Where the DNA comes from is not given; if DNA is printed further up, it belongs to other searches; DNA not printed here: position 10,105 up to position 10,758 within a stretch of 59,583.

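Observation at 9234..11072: M23 peptidase - bactofilin - small protein operon: a helical cell-shape module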

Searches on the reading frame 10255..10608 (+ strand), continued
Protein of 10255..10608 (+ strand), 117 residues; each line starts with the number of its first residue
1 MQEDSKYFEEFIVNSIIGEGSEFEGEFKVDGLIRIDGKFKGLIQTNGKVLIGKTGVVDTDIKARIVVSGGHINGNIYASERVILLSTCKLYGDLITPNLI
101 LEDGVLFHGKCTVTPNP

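Call 96: find_encoding_contigs(protein=P0141, flank=4000, max_places=1)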
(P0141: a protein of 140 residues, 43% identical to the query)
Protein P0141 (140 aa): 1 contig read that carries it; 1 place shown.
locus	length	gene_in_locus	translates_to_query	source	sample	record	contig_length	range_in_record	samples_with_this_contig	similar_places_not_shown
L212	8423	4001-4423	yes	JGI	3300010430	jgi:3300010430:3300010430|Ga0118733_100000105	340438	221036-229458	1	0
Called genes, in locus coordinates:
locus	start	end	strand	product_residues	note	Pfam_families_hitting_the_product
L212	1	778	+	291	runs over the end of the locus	PF14394:DUF4423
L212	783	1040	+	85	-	-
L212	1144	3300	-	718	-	PF00069:Pkinase, PF03109:ABC1 (faint), PF07714:PK_Tyr_Ser-Thr, PF08308:PEGA (faint)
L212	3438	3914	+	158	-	-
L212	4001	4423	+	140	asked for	PF04519:Bactofilin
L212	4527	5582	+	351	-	PF02547:Queuosine_synth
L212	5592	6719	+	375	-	PF01702:TGT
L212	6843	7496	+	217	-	PF03358:FMN_red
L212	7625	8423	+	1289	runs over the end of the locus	PF20969:MASE11, PF00989:PAS, PF13426:PAS_9, PF00989:PAS, PF13426:PAS_9, PF00512:HisKA, PF02518:HATPase_c, PF00072:Response_reg, +6 more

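Call 97: find_encoding_contigs(protein=P0147, flank=4000, max_places=1)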
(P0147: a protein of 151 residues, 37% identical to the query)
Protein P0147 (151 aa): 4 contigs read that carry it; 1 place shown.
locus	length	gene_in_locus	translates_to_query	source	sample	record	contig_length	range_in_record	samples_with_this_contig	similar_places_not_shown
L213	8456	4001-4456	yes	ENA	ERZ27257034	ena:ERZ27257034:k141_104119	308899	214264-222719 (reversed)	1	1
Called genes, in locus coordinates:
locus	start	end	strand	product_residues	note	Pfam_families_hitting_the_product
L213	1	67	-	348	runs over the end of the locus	PF04909:Amidohydro_2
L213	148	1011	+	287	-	PF00753:Lactamase_B, PF23023:Anti-Pycsar_Apyc1, PF12706:Lactamase_B_2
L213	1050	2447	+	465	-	-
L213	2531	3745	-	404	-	PF07719:TPR_2 (faint)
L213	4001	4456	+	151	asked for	PF04519:Bactofilin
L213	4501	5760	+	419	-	-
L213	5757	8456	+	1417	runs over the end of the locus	PF00999:Na_H_Exchanger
